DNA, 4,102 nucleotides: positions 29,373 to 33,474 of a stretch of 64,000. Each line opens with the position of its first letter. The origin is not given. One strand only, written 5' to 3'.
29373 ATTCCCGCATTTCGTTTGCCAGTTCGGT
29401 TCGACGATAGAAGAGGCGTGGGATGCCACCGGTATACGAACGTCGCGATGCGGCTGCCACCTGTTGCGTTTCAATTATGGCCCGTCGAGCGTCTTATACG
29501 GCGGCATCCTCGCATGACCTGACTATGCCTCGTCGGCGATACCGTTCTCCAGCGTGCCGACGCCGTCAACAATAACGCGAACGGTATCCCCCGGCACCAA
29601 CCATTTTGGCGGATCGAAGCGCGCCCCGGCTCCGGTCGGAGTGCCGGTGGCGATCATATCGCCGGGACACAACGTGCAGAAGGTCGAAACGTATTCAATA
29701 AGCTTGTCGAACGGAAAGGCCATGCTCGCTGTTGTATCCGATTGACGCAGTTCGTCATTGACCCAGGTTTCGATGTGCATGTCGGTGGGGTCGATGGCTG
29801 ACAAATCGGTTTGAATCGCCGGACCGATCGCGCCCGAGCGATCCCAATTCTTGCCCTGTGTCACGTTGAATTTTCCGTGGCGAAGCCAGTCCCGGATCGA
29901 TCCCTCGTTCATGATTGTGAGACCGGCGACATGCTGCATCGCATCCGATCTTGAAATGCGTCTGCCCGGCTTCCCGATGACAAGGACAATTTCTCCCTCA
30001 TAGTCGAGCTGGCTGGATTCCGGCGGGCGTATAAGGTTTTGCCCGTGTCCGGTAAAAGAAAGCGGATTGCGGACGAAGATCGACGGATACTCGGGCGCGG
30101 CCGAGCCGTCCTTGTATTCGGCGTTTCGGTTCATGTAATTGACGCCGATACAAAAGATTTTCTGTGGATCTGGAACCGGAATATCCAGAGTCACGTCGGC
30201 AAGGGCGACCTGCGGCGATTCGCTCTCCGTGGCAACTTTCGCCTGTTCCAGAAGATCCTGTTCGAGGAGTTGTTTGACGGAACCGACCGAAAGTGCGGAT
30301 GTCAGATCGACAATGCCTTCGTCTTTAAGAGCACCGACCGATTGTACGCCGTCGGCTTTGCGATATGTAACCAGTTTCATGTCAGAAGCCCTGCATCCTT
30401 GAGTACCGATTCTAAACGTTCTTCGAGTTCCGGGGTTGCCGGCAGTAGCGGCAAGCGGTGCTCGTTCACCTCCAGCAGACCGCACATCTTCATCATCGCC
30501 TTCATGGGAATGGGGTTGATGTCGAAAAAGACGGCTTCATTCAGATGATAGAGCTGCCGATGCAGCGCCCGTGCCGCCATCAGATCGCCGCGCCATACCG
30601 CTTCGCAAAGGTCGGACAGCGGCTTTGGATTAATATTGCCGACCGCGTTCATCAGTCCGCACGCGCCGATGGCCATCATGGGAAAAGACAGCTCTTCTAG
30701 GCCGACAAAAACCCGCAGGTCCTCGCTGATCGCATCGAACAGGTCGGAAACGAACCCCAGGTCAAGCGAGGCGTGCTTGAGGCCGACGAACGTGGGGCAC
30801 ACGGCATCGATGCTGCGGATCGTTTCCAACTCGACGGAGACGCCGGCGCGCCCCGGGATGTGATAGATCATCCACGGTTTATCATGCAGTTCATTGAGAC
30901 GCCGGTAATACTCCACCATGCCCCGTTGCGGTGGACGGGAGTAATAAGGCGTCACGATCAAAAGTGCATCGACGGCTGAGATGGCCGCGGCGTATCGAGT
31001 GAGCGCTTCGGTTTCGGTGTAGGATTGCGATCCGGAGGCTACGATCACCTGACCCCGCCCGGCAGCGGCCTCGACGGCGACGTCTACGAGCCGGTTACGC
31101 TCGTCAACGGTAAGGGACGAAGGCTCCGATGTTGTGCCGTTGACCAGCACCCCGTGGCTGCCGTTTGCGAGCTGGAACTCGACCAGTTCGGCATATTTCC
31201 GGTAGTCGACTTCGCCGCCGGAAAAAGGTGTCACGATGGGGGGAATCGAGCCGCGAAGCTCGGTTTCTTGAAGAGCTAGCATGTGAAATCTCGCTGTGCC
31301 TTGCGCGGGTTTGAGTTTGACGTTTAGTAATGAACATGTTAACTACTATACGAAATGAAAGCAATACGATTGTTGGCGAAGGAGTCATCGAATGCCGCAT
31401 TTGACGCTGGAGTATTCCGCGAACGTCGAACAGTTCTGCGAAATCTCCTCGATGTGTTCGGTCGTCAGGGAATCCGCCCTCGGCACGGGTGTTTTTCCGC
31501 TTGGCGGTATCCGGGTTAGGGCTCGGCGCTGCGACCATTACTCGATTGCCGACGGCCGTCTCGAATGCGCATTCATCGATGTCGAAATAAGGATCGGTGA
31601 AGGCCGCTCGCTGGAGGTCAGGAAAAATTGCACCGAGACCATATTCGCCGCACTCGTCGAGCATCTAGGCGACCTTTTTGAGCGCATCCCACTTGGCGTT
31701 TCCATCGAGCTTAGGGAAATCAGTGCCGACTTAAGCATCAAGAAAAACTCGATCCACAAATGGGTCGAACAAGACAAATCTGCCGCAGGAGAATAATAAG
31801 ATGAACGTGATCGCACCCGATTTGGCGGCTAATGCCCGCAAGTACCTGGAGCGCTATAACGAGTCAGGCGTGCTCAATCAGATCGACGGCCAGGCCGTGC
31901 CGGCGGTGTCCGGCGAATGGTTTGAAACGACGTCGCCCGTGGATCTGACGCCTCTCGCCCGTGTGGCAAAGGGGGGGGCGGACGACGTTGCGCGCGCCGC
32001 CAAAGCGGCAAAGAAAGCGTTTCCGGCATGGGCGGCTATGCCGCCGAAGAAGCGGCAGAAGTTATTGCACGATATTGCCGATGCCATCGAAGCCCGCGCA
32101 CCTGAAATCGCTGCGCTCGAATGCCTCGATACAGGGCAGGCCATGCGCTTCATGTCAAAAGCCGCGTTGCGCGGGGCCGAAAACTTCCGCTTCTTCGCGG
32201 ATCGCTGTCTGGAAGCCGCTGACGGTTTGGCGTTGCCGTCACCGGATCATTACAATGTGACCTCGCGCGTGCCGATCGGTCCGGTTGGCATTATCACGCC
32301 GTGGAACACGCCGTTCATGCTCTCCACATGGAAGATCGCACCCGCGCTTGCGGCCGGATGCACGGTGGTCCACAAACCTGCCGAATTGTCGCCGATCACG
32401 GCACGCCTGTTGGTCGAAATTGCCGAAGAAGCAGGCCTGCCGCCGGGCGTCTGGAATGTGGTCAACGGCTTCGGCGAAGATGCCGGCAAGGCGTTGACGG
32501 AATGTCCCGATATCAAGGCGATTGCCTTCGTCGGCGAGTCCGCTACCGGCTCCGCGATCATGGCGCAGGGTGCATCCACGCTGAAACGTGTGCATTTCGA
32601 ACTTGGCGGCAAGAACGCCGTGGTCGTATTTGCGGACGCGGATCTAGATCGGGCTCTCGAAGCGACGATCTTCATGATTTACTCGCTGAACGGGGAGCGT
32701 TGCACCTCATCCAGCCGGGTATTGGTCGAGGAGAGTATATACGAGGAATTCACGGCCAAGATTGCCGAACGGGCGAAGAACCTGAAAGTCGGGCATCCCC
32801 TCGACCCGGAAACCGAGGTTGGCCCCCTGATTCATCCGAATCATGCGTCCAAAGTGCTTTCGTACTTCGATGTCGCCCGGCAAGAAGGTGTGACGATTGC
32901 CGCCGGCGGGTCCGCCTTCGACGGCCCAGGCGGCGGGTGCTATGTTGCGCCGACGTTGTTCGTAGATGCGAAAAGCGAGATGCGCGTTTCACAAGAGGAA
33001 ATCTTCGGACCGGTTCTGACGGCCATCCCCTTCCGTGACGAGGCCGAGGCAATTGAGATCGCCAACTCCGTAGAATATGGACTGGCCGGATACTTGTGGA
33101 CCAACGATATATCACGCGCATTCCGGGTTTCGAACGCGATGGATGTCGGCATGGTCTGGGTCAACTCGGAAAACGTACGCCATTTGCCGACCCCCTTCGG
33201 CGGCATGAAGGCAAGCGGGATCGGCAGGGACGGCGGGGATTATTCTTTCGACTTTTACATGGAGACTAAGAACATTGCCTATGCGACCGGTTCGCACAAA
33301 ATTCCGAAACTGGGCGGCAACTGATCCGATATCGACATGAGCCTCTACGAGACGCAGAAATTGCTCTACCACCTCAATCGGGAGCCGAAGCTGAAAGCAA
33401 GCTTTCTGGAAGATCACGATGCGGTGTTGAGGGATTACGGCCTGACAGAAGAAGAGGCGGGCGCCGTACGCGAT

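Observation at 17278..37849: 20.6-kb catabolic island enclosed by the two inverted termini of one broken IS3-family element, with a second IS nested at both inner edges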

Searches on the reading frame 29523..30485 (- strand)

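Call 7: search_protein_families(library=pfam, proteins=[window:29523-30485:-])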
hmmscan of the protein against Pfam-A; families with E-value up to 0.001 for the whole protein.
window:29523-30485:- (320 aa): 1 family
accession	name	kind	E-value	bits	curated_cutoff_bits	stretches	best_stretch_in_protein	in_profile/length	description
PF01557.24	FAA_hydrolase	-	1.1e-61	208.7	23.9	1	109-316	1-213/214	Fumarylacetoacetate (FAA) hydrolase C-terminal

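Call 79: search_protein_families(library=ncbifam, proteins=[window:29523-30485:-], max_evalue=1e-10)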
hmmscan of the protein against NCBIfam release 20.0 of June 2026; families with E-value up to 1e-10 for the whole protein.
window:29523-30485:- (320 aa): 6 families
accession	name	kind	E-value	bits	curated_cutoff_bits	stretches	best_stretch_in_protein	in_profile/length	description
TIGR02303.1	HpaG-C-term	equivalog_domain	2.1e-47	161.6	276.4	1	89-319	25-245/245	4-hydroxyphenylacetate degradation bifunctional isomerase/decarboxylase, C-terminal subunit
NF011750.0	PRK15203.1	equivalog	1.3e-43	149.4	811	1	106-319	221-425/429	4-hydroxyphenylacetate degradation bifunctional isomerase/decarboxylase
NF009399.0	PRK12764.1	equivalog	1e-40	140.2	444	1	106-309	20-212/501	fumarylacetoacetate hydrolase family protein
NF053535.1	DhyDRhmHlse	equivalog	3.3e-39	134.9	500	1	36-313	1-275/284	2,4-didehydro-3-deoxy-L-rhamnonate hydrolase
TIGR02305.1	HpaG-N-term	equivalog_domain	9.7e-26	90.5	228.65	1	128-315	27-204/205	4-hydroxyphenylacetate degradation bifunctional isomerase/decarboxylase, N-terminal subunit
NF007967.0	PRK10691.1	equivalog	1.4e-23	83.4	201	1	100-288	12-198/219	fumarylacetoacetate hydrolase family protein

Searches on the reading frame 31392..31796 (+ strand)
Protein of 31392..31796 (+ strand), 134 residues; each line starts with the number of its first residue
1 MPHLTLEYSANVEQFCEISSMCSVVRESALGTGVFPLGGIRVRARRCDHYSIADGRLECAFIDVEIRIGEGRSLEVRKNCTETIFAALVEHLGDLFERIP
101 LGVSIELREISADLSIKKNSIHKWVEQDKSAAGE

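Call 7: search_protein_families(library=pfam, proteins=[window:31392-31796:+])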
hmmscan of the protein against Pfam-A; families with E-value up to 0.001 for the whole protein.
window:31392-31796:+ (134 aa): 1 family
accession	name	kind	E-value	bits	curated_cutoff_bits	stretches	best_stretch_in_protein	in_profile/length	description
PF02962.20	CHMI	-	6.3e-41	140.1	26.5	1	2-123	1-122/124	5-carboxymethyl-2-hydroxymuconate isomerase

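Call 79: search_protein_families(library=ncbifam, proteins=[window:31392-31796:+], max_evalue=1e-10)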
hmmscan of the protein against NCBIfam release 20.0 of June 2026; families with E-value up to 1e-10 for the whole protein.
window:31392-31796:+ (134 aa): 1 family
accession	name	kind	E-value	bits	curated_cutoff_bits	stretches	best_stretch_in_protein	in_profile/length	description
NF011605.0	PRK15031.1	equivalog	1.9e-26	92.9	215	1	1-123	1-123/126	5-carboxymethyl-2-hydroxymuconate Delta-isomerase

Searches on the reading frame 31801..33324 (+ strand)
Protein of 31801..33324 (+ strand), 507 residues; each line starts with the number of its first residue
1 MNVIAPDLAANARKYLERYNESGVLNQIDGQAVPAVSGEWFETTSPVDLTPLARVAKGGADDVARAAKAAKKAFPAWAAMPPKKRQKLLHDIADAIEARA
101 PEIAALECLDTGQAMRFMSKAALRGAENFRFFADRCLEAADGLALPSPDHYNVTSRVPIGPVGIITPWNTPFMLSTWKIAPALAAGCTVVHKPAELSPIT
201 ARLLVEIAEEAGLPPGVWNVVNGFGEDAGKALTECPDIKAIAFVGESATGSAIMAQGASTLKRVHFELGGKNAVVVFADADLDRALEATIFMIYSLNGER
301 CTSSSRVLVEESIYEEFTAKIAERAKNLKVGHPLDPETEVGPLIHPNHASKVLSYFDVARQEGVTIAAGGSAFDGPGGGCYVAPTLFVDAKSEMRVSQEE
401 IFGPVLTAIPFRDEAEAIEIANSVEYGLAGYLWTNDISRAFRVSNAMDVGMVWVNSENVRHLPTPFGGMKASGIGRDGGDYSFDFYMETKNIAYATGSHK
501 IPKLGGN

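Call 7: search_protein_families(library=pfam, proteins=[window:31801-33324:+])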
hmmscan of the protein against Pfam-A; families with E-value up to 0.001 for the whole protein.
window:31801-33324:+ (507 aa): 2 families
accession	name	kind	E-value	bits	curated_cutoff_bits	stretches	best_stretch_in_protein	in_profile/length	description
PF00171.27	Aldedh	-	1.8e-170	567.9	23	1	39-492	7-461/461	Aldehyde dehydrogenase family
PF07368.16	DUF1487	-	5.4e-05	23.2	23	0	274-329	8-61/215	Protein of unknown function (DUF1487)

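Call 79: search_protein_families(library=ncbifam, proteins=[window:31801-33324:+], max_evalue=1e-10)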
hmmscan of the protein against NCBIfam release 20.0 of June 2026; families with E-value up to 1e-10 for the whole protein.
window:31801-33324:+ (507 aa): 40 families (the best 25 are shown)
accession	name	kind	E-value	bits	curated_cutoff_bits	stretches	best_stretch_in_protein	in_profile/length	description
TIGR02299.1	HpaE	equivalog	7.3e-236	783.4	638.35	1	27-505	4-487/488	5-carboxymethyl-2-hydroxymuconate semialdehyde dehydrogenase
TIGR03216.1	OH_muco_semi_DH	equivalog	7.4e-148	493.1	693.25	1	26-493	3-478/481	2-hydroxymuconic semialdehyde dehydrogenase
TIGR01804.1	BADH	equivalog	4.2e-135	450.8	668.6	1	28-490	2-467/467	betaine-aldehyde dehydrogenase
NF010000.0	PRK13473.1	subfamily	5.1e-131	437.6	615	1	27-494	6-472/475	aminobutyraldehyde dehydrogenase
NF009725.0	PRK13252.1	equivalog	1.3e-127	426.3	593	1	27-495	10-480/488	betaine-aldehyde dehydrogenase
NF045735.1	PaDhStyDPseudo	equivalog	1.7e-120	402.9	850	1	28-495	7-482/483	phenylacetaldehyde dehydrogenase StyD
NF050026.1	AcaldDHExaC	equivalog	1.1e-117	393.7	900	1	26-493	18-492/503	acetaldehyde dehydrogenase ExaC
NF007352.0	PRK09847.1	equivalog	2.6e-116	389.1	850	1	28-492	24-489/495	aldehyde dehydrogenase PuuC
NF045736.1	PaDhStyDRhodo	equivalog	4.1e-115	385.1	800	1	28-480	7-463/479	phenylacetaldehyde dehydrogenase StyD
TIGR01780.1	SSADH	subfamily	7.2e-114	381.1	646.35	1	50-490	8-448/448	succinate-semialdehyde dehydrogenase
NF042993.1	AlphKGSA_gudD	equivalog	6.9e-112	374.6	770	1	24-492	4-478/481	alpha-ketoglutaric semialdehyde dehydrogenase GucD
NF052305.1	DioxValDhHalo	equivalog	1.3e-109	367.3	750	1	26-492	7-479/483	2,5-dioxovalerate dehydrogenase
NF008415.0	PRK11241.1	equivalog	1.4e-99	334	828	1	27-492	14-478/482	NADP-dependent succinate-semialdehyde dehydrogenase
NF006916.0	PRK09407.1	equivalog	1.9e-99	333.7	521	1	36-495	31-493/526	succinic semialdehyde dehydrogenase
TIGR03374.1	ABALDH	equivalog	1.7e-97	327.2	909.3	1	36-487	13-464/472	aminobutyraldehyde dehydrogenase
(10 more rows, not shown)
